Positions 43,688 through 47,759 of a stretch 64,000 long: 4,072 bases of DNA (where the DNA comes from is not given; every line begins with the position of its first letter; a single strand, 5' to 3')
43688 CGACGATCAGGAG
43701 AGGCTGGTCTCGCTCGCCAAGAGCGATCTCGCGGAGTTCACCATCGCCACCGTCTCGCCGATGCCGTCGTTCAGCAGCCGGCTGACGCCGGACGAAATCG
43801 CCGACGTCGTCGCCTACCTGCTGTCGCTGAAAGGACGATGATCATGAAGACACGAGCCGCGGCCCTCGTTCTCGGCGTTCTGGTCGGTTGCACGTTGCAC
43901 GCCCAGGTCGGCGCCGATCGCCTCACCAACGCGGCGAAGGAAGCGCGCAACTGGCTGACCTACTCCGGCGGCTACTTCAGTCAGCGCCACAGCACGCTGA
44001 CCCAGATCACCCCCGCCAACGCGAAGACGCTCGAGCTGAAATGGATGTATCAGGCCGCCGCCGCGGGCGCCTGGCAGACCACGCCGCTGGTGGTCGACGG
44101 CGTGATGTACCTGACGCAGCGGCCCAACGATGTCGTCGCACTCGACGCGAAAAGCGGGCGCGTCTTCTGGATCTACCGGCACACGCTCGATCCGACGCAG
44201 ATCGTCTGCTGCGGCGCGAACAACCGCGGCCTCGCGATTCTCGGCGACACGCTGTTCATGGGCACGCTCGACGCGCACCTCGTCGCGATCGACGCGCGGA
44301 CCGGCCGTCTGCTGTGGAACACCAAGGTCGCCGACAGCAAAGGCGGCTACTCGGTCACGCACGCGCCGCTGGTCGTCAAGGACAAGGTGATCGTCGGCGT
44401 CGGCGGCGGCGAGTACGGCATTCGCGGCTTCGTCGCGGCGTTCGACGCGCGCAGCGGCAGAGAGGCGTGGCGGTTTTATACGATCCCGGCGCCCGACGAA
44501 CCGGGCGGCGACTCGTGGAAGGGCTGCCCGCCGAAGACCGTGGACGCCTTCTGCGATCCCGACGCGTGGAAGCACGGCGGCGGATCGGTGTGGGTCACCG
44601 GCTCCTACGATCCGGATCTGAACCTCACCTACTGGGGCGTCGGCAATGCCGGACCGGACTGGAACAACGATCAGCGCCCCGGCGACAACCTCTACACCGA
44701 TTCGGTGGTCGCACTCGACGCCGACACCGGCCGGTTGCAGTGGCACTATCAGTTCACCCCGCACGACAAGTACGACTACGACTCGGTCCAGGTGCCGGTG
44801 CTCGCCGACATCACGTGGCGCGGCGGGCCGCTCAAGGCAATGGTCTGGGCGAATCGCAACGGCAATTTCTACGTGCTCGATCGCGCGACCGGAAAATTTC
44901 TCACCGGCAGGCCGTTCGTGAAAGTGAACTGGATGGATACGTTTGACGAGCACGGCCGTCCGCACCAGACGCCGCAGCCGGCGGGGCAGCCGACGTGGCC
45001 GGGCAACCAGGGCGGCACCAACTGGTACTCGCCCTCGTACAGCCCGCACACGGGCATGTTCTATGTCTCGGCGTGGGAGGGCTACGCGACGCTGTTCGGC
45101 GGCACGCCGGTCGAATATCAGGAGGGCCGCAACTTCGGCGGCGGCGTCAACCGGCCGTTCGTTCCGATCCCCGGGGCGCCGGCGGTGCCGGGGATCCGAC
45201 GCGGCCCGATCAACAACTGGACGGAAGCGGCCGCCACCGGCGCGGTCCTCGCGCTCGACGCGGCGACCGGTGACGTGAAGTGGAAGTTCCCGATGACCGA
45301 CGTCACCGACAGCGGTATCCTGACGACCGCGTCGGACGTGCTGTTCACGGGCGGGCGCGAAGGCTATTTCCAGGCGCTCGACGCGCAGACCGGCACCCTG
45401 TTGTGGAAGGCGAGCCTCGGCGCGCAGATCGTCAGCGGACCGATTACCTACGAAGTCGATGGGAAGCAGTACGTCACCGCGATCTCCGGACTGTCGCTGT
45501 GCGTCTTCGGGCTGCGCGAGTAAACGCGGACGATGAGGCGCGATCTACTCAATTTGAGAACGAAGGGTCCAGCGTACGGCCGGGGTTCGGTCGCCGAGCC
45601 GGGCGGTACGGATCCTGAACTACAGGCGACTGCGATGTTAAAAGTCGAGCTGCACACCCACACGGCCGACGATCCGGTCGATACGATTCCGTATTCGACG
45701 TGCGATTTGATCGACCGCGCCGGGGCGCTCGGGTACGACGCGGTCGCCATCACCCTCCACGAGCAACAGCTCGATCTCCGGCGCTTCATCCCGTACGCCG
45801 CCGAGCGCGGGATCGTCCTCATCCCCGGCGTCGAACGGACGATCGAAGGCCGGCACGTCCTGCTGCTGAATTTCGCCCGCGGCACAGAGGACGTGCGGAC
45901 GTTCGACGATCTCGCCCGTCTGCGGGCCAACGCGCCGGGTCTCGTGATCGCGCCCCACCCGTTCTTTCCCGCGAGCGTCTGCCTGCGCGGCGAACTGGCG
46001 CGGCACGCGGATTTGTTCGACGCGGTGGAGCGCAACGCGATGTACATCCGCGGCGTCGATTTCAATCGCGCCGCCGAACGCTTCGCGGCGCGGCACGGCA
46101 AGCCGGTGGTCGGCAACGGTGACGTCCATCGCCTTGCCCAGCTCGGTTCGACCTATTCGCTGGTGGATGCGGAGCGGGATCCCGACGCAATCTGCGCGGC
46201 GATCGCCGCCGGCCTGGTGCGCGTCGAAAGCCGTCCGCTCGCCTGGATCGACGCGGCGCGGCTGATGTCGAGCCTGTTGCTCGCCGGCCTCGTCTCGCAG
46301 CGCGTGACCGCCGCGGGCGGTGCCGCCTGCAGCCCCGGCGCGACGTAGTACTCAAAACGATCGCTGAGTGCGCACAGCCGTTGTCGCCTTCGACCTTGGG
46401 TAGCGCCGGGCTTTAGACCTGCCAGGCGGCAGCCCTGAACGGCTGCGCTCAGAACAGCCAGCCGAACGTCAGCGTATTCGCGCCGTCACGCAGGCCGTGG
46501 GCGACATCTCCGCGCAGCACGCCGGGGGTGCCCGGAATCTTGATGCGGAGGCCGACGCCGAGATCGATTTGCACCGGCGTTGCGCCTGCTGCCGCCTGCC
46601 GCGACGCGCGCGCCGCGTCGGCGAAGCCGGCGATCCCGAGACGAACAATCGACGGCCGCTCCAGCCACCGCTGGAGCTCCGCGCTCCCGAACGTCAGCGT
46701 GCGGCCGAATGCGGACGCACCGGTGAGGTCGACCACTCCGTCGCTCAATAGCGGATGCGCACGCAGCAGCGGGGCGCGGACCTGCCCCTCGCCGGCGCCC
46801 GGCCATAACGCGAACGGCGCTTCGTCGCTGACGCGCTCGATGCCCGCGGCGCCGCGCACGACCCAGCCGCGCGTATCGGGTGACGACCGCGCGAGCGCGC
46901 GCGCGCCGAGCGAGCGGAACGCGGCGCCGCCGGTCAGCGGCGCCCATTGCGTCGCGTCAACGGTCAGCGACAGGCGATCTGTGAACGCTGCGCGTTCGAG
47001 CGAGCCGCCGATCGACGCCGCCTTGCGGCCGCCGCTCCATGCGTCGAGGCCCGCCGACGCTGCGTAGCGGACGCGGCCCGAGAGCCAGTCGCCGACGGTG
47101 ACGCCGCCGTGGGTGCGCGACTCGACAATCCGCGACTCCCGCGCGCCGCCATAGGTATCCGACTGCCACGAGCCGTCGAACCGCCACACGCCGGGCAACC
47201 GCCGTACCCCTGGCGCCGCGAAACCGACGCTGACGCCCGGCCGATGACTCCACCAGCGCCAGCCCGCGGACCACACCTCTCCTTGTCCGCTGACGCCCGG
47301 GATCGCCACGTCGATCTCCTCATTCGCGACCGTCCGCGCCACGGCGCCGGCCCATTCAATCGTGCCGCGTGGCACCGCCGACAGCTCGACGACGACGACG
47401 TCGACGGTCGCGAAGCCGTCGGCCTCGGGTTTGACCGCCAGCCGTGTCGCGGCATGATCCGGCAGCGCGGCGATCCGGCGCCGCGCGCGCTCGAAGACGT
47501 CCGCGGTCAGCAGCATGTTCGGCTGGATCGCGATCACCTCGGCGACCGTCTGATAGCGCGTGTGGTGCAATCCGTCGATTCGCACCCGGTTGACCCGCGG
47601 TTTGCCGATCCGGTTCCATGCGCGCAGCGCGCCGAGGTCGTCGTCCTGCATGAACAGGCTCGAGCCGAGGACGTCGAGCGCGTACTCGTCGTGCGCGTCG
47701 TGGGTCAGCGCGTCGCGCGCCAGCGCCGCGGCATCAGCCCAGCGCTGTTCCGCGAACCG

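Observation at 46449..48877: C39-like peptidase fused to POTRA and an Omp85-type barrel, co-transcribed with a small protein ending in GlyGly-TM-Lys: candidate uncharacterised C-terminal processing/sorting system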

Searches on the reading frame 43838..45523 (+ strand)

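Call 41: search_protein_families(library=pfam, proteins=[window:43838-45523:+], max_evalue=0.001)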
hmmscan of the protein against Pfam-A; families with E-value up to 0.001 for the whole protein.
window:43838-45523:+ (561 aa): 4 families
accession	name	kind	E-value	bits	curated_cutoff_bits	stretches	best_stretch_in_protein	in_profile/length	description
PF01011.28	PQQ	-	9.9e-85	285.8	26.7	2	39-364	1-344/595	Glucose/ethanol/alcohol dehydrogenase, beta-propeller domain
PF13360.13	PQQ_2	-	3.6e-33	115.6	27.6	2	52-211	40-193/233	Outer membrane protein assembly factor BamB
PF13570.13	Beta-prop_ACSF4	-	2.3e-17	63.8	133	2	467-555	70-159/329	Beta-alanine-activating enzyme, beta-propeller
PF23727.1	Beta-prop_FAM234A_B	-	6.7e-05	22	26.4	0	99-166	54-120/467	FAM234A/B beta-propeller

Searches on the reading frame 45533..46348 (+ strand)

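Call 41: search_protein_families(library=pfam, proteins=[window:45533-46348:+], max_evalue=0.001)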
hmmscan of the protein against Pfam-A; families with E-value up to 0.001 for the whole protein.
window:45533-46348:+ (271 aa): 2 families
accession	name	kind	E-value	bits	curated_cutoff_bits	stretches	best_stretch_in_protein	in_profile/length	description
PF13263.12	PHP_C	-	1.3e-09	37.9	21.3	1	178-227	4-54/56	PHP-associated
PF02811.25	PHP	-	0.00022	22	26.4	0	40-105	2-66/164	PHP domain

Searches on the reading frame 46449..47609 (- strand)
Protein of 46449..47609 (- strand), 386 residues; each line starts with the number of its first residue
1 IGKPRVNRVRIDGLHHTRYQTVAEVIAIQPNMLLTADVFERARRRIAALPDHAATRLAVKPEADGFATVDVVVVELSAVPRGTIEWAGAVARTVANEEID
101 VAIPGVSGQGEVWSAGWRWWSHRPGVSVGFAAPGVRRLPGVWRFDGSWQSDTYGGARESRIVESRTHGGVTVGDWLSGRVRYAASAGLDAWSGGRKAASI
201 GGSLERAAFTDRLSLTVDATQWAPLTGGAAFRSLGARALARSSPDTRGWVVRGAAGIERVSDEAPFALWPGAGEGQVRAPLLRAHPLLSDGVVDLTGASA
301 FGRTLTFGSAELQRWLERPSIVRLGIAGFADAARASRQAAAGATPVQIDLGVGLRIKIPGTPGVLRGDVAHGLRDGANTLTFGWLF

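Call 29: search_protein_families(library=ncbifam, proteins=[window:46449-47609:-], max_evalue=10)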
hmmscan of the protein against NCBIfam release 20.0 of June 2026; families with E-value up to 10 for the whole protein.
window:46449-47609:- (386 aa): 0 families
